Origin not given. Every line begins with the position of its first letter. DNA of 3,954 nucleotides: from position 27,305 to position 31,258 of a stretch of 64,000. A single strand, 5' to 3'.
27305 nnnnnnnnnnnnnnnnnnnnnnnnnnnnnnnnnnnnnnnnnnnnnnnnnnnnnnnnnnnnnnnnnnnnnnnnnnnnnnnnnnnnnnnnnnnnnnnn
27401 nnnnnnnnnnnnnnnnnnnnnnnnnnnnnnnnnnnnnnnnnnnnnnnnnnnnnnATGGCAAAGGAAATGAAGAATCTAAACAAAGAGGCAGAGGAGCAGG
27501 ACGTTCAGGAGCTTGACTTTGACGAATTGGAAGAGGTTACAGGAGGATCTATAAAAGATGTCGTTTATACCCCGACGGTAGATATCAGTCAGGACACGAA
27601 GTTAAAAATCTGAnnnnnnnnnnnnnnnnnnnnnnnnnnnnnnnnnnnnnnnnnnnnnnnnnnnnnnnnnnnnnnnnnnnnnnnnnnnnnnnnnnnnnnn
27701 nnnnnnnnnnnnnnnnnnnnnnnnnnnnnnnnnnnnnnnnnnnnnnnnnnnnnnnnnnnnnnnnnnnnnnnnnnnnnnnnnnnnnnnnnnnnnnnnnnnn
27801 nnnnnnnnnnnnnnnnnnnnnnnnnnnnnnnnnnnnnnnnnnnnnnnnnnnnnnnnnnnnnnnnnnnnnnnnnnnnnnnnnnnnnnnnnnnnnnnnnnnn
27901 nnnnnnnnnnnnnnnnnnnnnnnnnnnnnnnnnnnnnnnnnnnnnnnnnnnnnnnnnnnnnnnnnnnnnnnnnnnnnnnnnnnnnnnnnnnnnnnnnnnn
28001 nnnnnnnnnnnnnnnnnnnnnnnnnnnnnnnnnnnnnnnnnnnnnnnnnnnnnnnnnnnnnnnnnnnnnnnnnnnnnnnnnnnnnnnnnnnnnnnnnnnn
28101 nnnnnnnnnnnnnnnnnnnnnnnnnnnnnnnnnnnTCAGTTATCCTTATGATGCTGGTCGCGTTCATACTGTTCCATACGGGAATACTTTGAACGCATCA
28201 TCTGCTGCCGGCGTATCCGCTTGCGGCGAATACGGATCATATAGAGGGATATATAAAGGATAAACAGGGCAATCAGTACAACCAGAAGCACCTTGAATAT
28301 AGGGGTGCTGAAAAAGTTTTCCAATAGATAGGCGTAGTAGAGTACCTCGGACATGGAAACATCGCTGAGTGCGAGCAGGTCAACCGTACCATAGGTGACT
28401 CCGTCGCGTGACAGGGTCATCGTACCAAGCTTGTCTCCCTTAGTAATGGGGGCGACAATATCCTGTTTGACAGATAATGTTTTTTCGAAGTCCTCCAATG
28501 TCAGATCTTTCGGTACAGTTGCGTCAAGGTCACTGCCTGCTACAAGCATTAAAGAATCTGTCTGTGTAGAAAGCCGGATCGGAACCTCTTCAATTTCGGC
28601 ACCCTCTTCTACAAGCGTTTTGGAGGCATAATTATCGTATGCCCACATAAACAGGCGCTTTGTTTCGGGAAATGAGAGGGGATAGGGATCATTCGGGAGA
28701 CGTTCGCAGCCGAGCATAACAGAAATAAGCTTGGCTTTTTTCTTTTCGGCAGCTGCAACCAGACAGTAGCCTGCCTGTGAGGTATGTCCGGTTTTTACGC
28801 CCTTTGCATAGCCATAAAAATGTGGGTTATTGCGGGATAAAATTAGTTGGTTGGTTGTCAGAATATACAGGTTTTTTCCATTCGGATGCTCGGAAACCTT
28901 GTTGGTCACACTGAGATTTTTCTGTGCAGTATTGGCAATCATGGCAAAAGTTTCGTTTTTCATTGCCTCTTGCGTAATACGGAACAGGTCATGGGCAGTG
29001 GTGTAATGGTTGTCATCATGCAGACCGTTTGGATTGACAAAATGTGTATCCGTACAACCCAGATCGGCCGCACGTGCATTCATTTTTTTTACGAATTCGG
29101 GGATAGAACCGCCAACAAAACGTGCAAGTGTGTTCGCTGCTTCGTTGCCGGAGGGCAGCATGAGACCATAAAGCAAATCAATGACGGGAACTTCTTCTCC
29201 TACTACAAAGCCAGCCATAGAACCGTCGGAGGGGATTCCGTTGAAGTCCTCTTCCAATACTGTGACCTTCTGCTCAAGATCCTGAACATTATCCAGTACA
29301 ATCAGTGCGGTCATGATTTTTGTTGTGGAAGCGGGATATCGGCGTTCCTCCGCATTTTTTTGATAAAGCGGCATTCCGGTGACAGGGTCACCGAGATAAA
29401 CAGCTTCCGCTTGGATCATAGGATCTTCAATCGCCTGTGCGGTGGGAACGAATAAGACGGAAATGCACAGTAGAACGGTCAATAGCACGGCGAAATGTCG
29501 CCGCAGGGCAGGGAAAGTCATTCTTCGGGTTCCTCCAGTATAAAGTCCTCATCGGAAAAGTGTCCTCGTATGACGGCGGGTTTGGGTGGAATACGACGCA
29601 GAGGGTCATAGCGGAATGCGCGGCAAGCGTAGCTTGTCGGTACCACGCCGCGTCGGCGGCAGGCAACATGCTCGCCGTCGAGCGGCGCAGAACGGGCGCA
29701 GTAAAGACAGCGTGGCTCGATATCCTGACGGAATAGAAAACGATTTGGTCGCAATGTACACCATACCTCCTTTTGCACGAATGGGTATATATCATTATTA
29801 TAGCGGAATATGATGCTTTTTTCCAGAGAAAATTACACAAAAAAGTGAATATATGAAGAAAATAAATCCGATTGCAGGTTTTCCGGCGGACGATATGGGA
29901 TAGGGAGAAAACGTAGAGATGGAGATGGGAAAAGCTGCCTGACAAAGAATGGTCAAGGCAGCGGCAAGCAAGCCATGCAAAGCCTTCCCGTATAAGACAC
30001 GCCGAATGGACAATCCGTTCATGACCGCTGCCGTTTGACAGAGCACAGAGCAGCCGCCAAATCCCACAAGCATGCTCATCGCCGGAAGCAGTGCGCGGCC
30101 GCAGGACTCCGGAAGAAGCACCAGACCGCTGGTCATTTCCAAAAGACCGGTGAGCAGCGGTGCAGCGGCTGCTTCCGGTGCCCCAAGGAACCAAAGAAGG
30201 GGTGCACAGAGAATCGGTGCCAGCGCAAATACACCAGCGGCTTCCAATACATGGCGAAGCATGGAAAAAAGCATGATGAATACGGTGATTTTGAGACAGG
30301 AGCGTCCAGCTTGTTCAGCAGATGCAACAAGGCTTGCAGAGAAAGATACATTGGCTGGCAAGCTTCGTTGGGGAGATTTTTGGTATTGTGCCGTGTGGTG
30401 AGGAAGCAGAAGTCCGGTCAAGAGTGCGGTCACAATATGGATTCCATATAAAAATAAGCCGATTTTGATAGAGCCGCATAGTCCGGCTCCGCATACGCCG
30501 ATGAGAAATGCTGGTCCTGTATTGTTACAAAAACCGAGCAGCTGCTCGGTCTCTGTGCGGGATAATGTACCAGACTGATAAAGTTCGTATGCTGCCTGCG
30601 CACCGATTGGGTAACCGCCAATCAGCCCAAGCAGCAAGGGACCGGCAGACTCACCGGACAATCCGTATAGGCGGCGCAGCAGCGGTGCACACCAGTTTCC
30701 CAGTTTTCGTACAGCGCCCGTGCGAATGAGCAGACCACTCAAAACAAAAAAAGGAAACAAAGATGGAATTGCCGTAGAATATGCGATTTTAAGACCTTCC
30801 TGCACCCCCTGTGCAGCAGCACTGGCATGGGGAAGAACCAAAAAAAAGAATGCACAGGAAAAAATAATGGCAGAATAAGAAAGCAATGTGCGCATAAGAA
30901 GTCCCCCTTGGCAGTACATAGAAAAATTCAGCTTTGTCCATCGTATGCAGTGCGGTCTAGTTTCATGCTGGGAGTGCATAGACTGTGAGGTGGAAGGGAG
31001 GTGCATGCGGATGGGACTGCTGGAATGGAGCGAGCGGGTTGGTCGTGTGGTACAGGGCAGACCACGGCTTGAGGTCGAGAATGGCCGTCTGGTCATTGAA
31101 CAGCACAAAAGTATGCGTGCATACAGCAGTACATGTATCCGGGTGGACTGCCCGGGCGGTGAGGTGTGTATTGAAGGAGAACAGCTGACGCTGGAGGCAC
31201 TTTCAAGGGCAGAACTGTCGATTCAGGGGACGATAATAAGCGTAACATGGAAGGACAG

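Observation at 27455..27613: Unreported 52-aa ORF encoding a double-glycine leader peptide at the 3' end of the exporter/giant-protein operon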

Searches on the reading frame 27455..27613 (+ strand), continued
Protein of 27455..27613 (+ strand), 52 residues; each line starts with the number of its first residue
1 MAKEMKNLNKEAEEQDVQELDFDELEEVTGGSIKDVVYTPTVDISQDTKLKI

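Call 89: search_protein_families(library=ncbifam, proteins=[P0058, P0063, P0066, P0073, P0060, P0047, P0049, P0065, P0074, P0036], max_evalue=0.05)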
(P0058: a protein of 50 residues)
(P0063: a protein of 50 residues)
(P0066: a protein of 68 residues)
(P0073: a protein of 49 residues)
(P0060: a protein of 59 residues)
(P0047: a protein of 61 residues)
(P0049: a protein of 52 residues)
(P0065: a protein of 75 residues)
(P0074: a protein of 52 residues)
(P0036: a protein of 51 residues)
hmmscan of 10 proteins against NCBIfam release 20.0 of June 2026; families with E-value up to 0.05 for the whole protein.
P0058 (50 aa): 0 families

P0063 (50 aa): 1 family
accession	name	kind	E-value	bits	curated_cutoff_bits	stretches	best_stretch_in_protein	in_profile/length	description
TIGR01847.1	bacteriocin_sig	domain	0.01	16.4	15.7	0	15-28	2-15/15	bacteriocin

P0066 (68 aa): 1 family
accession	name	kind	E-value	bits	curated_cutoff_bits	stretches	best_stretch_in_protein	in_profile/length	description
NF038167.1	cyan_ocin_like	subfamily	0.045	13.9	32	0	34-52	9-23/72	CTB family bacteriocin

P0073 (49 aa): 2 families
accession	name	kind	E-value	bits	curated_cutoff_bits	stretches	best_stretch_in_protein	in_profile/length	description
TIGR03949.1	bact_IIb_cerein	subfamily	0.0033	17.2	21.5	1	15-31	2-18/45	class IIb bacteriocin, lactobin A/cerein 7B family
NF038167.1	cyan_ocin_like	subfamily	0.014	15.6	32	1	1-36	1-30/72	CTB family bacteriocin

P0060 (59 aa): 0 families

P0047 (61 aa): 2 families
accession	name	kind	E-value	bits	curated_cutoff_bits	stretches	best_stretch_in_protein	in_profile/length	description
NF033456.1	RiPP_CCRG-2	domain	0.011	15.6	24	1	28-40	5-17/18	CCRG-2 family RiPP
NF038167.1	cyan_ocin_like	subfamily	0.012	15.8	32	1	27-45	9-23/72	CTB family bacteriocin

P0049 (52 aa): 5 families
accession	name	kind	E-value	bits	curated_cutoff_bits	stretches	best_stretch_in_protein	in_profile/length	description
NF038167.1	cyan_ocin_like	subfamily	0.00075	19.6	32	1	17-41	8-30/72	CTB family bacteriocin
TIGR04495.1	RiPP_XyeA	equivalog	0.0024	18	33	1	3-34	9-41/50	XyeA family cyclophane-containing RiPP triceptide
NF033772.1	pheromone_VP1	equivalog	0.014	15.7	85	1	7-37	3-29/65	peptide pheromone VP1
NF000539.0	plantaricin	subfamily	0.02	15.3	29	1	12-43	16-45/69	plantaricin C family lantibiotic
TIGR04497.1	GRASP_targ_2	subfamily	0.03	14.3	32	1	16-35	11-30/50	putative ATP-grasp target RiPP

P0065 (75 aa): 0 families

P0074 (52 aa): 0 families

P0036 (51 aa): 0 families

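Call 91: list_cluster_members(proteins=[P0099, P0131, P0008, P0031, P0094, P0101, P0110, P0066, P0107, P0074])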
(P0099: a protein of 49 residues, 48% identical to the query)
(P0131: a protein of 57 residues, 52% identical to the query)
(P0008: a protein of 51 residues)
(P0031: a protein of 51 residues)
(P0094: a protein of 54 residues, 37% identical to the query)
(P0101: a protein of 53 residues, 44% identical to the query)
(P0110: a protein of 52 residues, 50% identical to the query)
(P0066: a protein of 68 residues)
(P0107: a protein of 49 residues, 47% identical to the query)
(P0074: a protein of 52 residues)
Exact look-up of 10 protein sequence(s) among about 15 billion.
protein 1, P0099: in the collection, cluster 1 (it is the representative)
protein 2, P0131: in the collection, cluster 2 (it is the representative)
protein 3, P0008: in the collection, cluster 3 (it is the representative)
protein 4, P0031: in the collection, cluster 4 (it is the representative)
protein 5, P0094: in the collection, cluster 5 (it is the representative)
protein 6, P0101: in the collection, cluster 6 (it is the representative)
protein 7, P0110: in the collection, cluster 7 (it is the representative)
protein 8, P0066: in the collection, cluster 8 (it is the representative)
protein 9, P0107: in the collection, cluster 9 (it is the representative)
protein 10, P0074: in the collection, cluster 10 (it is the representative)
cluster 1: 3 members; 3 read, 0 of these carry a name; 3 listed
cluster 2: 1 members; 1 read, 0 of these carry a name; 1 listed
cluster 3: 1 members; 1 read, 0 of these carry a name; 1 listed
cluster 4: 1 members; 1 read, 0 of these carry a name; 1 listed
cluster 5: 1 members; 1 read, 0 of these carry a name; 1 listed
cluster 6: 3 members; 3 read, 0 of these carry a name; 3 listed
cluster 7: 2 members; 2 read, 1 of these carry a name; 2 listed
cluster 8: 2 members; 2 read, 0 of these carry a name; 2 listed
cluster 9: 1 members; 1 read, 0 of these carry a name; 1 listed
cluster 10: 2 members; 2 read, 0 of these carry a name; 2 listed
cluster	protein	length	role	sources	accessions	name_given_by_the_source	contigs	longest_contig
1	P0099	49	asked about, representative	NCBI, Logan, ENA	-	-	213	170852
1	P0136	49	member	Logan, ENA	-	-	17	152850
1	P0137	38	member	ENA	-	-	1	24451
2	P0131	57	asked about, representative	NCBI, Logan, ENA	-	-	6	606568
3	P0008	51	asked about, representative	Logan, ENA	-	-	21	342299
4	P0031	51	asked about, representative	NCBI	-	-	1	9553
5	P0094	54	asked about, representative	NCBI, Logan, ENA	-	-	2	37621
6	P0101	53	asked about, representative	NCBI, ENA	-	-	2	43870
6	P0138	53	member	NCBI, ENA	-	-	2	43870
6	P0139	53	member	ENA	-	-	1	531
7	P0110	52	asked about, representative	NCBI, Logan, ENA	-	-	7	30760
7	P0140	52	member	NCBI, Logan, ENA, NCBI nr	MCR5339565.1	MAG: hypothetical protein K6E75_13515 [Lachnospiraceae bacterium] | hypothetical protein [Lachnospiraceae bacterium]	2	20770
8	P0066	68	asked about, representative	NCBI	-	-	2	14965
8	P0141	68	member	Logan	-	-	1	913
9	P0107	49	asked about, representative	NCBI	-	-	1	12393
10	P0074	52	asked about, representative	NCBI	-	-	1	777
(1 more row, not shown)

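Call 92: find_encoding_contigs(protein=P0129, flank=10000, max_places=1)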
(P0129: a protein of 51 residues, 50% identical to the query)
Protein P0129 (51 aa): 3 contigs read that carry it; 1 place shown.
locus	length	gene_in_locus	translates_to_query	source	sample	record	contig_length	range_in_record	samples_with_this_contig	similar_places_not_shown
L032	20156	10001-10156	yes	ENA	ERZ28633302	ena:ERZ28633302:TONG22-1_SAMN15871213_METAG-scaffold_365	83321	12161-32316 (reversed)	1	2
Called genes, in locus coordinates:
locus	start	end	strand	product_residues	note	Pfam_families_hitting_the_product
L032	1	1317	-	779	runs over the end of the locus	PF00082:Peptidase_S8, PF02368:Big_2 (weak)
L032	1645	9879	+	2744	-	PF03160:Calx-beta, PF02368:Big_2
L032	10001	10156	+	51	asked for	-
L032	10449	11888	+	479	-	-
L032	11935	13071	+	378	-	PF13458:Peripla_BP_6, PF01094:ANF_receptor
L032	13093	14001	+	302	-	PF25973:BSH_CzcB (faint), PF25984:BSH_YknX (weak)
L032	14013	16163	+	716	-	PF02463:SMC_N (faint), PF03412:Peptidase_C39, PF13529:Peptidase_C39_2 (weak), PF00664:ABC_membrane, PF00005:ABC_tran, PF09818:ABC_ATPase (faint)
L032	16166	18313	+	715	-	PF00664:ABC_membrane, PF02463:SMC_N (faint), PF00005:ABC_tran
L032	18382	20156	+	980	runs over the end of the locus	PF07690:MFS_1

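Call 93: find_encoding_contigs(protein=P0073, flank=10000, max_places=1)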
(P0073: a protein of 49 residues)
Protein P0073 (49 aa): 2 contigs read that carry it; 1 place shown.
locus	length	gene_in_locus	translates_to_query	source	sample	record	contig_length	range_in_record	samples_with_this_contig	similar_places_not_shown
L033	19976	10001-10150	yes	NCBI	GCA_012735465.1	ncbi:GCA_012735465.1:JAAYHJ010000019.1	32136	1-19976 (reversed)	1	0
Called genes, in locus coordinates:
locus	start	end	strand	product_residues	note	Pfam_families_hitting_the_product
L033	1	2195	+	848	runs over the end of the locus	PF25503:TPR_CHK1 (faint), PF01590:GAF, PF13185:GAF_2, PF13492:GAF_3 (weak), PF00196:GerE, PF08281:Sigma70_r4_2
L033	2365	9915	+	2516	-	PF03160:Calx-beta (weak), PF07705:CARDB (faint)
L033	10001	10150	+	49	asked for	-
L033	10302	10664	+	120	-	PF22277:EncFtn-like (weak), PF03232:COQ7 (weak)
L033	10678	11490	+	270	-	PF04454:Linocin_M18, PF09950:Major_capside (weak)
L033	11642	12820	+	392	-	PF11614:FixG_C (faint), PF01835:MG2 (faint), PF10633:NPCBM_assoc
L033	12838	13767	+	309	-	PF00005:ABC_tran, PF13304:AAA_21 (faint)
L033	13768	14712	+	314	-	PF12679:ABC2_membrane_2, PF12730:ABC2_membrane_4 (weak)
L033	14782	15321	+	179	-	PF04542:Sigma70_r2, PF07638:Sigma70_ECF (faint), PF08281:Sigma70_r4_2, PF04545:Sigma70_r4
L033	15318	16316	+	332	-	-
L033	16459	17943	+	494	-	PF04055:Radical_SAM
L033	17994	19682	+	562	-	PF00485:PRK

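Call 100: search_dna_similar(query=window:27455-27610:+, collection=plasmids, mode=protein, max_evalue=1, max_rows=10)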
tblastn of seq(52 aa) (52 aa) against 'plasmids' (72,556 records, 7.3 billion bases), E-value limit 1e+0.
No match.

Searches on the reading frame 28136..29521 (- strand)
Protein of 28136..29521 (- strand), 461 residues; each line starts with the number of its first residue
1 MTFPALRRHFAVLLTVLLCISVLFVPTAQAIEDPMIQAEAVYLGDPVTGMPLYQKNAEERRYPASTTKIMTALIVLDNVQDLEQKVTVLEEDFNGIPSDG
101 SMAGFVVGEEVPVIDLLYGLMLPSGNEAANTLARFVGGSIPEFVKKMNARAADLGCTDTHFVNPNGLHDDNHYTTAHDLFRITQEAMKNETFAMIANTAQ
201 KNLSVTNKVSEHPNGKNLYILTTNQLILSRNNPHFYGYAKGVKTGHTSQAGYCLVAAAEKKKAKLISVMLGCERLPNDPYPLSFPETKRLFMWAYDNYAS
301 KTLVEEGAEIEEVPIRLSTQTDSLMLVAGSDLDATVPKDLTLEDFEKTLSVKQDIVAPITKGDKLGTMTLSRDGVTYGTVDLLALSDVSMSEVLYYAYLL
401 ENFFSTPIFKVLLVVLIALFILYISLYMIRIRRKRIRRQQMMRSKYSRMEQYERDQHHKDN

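Call 15: search_protein_families(library=pfam, proteins=[window:28136-29521:-], max_evalue=0.001)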
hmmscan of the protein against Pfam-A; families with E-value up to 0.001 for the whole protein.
window:28136-29521:- (461 aa): 5 families
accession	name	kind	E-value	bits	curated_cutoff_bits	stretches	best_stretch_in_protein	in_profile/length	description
PF00768.25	Peptidase_S11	-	1.4e-51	175.7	27.6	1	29-272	3-237/239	D-alanyl-D-alanine carboxypeptidase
PF13354.11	Beta-lactamase2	-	7.9e-14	51.9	22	1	51-184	12-144/214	Beta-lactamase enzyme family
PF07943.18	PBP5_C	-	8.5e-11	42.3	21.2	1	298-388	1-89/91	Penicillin-binding protein 5, C-terminal domain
PF02113.21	Peptidase_S13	-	8e-05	22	22.8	1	29-78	7-58/444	D-Ala-D-Ala carboxypeptidase 3 (S13) family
PF20520.3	Ac45-VOA1_TM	-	0.00052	20.1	25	1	403-429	2-28/39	V0 complex accessory subunit Ac45/VOA1 transmembrane domain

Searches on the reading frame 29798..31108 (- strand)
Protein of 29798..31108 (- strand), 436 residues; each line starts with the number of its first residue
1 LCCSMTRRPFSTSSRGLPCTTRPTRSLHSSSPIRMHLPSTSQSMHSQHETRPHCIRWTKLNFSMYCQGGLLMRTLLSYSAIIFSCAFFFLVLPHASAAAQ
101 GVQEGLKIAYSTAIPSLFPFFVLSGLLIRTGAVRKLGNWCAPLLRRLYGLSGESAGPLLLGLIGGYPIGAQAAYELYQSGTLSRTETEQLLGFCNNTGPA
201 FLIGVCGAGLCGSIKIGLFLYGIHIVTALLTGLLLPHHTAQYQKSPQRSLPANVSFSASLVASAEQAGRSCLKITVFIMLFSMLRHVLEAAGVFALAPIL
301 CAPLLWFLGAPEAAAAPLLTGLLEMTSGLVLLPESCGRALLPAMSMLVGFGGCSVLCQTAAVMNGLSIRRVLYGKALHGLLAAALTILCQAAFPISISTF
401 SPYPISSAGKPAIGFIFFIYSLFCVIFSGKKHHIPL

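Call 15: search_protein_families(library=pfam, proteins=[window:29798-31108:-], max_evalue=0.001)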
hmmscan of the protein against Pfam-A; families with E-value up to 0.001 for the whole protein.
window:29798-31108:- (436 aa): 1 family
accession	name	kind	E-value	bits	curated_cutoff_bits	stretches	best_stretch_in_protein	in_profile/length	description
PF07670.19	Gate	-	3.1e-14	53.7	29.6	1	112-184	3-77/104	Nucleoside recognition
